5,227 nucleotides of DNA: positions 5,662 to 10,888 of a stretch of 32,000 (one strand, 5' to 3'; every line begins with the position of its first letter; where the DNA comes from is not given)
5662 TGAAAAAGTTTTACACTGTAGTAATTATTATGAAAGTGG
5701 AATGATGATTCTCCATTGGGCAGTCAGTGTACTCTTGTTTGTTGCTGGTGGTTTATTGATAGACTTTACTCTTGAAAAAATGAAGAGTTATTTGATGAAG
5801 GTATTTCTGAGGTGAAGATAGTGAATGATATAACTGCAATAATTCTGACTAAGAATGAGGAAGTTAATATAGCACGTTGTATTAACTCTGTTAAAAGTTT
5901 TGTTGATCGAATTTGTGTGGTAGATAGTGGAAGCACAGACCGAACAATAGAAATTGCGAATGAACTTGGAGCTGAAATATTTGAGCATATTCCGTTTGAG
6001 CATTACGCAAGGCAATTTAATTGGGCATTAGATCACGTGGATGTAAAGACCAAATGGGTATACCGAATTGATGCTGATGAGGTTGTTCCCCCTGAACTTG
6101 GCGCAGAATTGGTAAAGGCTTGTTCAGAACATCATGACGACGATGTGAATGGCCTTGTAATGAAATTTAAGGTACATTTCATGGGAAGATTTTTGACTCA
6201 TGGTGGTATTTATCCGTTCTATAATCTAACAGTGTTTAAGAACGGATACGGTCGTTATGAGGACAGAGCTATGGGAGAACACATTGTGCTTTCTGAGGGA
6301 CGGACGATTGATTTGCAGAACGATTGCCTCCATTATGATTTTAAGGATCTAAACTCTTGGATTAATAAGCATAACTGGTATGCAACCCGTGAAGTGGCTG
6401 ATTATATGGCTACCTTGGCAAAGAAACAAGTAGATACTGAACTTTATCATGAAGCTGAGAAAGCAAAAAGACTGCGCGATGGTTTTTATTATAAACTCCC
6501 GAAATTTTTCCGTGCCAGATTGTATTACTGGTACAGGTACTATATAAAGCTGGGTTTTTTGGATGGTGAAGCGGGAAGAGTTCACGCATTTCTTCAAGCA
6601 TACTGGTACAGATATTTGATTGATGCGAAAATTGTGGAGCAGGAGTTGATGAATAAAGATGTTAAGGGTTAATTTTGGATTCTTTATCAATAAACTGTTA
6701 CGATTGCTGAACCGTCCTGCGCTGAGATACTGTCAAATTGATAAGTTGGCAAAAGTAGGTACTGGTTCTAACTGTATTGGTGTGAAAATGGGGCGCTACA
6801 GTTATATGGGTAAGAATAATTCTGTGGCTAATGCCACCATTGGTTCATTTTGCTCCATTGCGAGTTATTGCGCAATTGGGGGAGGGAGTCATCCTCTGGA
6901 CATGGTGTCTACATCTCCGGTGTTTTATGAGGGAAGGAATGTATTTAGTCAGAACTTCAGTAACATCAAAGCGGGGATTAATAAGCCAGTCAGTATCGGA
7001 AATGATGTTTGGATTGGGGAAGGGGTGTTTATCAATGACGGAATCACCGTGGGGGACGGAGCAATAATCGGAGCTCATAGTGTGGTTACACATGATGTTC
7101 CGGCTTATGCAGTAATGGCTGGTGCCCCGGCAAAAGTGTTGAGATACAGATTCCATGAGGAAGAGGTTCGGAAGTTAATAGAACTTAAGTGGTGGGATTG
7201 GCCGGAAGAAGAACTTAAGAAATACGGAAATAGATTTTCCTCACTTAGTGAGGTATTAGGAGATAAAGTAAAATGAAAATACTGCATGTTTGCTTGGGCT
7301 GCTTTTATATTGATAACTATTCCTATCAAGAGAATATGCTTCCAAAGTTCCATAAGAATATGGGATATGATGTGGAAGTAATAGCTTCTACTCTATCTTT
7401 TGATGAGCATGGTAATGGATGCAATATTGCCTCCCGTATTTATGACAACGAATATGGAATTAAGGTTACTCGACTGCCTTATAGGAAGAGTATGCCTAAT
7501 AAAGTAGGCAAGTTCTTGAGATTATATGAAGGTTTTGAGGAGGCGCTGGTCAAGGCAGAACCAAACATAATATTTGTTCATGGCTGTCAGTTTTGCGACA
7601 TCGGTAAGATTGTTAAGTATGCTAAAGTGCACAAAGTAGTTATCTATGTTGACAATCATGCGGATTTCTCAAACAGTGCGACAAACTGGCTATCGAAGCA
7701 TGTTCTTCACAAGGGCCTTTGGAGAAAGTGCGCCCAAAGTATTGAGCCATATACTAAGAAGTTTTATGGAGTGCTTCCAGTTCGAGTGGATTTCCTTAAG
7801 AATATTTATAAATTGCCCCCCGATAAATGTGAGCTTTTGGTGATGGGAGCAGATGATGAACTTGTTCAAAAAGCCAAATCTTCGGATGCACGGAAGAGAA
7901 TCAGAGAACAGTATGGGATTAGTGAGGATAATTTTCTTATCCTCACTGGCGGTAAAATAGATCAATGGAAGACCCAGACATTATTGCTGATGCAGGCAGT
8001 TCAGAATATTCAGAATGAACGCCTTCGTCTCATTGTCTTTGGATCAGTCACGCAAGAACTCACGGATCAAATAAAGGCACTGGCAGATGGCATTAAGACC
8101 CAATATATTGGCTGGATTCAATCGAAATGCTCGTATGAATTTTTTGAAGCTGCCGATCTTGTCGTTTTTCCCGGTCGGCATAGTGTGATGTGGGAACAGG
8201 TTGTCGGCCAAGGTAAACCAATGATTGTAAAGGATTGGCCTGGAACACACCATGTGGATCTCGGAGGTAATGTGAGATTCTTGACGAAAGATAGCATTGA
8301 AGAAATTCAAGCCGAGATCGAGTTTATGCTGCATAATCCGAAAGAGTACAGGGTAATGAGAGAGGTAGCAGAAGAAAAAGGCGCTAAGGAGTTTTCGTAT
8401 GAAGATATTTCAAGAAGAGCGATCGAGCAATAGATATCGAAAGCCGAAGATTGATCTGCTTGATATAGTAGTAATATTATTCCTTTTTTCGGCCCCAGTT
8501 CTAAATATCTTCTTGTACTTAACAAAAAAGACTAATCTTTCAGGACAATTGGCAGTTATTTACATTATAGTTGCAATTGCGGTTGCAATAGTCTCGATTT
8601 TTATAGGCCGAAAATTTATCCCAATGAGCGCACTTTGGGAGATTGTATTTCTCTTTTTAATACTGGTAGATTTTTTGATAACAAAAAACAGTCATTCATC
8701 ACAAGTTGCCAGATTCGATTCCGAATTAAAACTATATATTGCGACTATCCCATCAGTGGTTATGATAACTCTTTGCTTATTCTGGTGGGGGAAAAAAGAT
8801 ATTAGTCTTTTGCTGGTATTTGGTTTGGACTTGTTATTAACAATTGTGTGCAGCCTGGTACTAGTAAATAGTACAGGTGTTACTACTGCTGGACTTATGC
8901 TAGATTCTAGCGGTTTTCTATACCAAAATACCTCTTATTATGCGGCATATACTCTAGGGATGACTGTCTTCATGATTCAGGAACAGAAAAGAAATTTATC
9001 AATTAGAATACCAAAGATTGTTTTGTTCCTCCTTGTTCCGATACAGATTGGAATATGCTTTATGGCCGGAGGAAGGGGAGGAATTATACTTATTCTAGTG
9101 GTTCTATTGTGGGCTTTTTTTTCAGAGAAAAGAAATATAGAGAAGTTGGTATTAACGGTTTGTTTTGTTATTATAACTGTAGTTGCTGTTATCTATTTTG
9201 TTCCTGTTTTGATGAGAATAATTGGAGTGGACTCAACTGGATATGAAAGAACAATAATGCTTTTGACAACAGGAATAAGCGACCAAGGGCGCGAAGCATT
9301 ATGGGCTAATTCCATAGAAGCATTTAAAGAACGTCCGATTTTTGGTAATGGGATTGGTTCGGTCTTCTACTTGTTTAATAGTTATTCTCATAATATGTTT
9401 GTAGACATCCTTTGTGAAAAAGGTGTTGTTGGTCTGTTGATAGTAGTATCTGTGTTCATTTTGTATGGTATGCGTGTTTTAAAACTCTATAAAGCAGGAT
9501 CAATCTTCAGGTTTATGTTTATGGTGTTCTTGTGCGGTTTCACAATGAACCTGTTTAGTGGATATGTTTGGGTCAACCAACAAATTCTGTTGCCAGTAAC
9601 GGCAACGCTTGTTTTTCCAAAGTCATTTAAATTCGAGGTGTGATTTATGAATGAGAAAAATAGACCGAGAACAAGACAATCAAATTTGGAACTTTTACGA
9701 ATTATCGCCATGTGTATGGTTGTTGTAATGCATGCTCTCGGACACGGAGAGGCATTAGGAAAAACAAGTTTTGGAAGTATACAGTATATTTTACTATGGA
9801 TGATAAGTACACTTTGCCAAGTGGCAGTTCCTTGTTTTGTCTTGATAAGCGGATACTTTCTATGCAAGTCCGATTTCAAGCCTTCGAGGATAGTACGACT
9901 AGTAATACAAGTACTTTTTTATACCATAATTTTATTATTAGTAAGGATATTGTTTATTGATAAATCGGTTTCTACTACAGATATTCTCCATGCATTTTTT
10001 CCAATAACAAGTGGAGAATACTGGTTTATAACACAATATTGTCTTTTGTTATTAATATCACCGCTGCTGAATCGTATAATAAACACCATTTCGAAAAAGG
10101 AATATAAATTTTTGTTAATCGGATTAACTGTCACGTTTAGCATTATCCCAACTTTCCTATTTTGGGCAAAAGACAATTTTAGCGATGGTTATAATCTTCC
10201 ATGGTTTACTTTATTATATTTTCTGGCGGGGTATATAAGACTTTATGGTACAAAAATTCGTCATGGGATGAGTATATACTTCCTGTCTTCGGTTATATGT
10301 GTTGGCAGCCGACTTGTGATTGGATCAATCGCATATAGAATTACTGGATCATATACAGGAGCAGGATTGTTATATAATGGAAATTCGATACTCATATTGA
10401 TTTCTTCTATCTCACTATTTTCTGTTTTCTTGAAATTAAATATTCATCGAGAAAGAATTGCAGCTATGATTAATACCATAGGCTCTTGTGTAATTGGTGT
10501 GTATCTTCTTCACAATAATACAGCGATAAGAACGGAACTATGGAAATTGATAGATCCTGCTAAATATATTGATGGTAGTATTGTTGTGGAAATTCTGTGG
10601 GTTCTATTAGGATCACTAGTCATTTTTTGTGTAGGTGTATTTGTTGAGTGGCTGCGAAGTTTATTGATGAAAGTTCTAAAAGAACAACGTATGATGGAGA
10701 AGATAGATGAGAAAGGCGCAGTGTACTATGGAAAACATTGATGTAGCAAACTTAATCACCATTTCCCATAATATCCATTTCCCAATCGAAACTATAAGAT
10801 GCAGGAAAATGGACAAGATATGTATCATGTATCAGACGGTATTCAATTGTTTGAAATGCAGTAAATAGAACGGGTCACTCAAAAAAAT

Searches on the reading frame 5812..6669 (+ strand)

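Call 38: search_protein_families(library=pfam, proteins=[window:5812-6669:+], max_evalue=0.0001)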
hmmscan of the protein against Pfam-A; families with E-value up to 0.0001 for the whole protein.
window:5812-6669:+ (286 aa): 2 families
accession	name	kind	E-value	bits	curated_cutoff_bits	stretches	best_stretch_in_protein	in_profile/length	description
PF00535.33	Glycos_transf_2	-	1.2e-18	68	23.3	1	9-130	2-129/168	Glycosyl transferase family 2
PF13704.12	Glyco_tranf_2_4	-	2.6e-06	28.3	27.5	1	14-92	1-84/98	Glycosyl transferase family 2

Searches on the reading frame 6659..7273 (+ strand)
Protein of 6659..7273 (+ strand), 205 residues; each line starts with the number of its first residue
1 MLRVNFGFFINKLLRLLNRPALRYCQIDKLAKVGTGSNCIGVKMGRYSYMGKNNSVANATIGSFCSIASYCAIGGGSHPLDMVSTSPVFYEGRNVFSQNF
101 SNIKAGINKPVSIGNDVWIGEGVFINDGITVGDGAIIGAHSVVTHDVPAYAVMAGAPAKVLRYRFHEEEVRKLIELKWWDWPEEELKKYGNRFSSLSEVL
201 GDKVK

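Call 38: search_protein_families(library=pfam, proteins=[window:6659-7273:+], max_evalue=0.0001)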
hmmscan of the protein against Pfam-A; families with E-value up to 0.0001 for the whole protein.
window:6659-7273:+ (205 aa): 3 families
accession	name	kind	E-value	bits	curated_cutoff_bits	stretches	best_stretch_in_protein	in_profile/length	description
PF00132.30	Hexapep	-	3.7e-12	45.8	27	1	111-145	2-36/36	Bacterial transferase hexapeptide (six repeats)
PF14602.12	Hexapep_2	-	9.6e-06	25.7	27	1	110-144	1-33/34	Hexapeptide repeat of succinyl-transferase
PF25084.1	LbH_EIF2B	-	5.1e-05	23.7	54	0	107-146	41-78/105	EIF2B subunit epsilon LbH domain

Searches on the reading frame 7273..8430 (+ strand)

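Call 38: search_protein_families(library=pfam, proteins=[window:7273-8430:+], max_evalue=0.0001)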
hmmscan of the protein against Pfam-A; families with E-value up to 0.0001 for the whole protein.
window:7273-8430:+ (386 aa): 2 families
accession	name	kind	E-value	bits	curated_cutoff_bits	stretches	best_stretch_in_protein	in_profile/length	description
PF00534.26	Glycos_transf_1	-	3.2e-10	40.3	26.4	1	207-368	2-171/172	Glycosyl transferases group 1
PF13692.12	Glyco_trans_1_4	-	3e-07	31.2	27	1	223-355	4-142/142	Glycosyl transferases group 1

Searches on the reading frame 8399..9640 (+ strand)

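Call 38: search_protein_families(library=pfam, proteins=[window:8399-9640:+], max_evalue=0.0001)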
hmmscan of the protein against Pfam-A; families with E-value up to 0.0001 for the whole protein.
window:8399-9640:+ (414 aa): 1 family
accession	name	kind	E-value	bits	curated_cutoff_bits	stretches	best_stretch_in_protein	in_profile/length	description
PF04932.20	Wzy_C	-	7.8e-15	55.4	31.7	1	216-349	6-148/149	O-Antigen ligase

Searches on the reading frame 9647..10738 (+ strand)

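Call 38: search_protein_families(library=pfam, proteins=[window:9647-10738:+], max_evalue=0.0001)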
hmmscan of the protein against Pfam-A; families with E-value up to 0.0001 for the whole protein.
window:9647-10738:+ (364 aa): 1 family
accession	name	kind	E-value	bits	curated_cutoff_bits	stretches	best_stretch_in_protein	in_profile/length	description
PF01757.29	Acyl_transf_3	-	2.7e-31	109.3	31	1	13-333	3-324/326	Acyltransferase domain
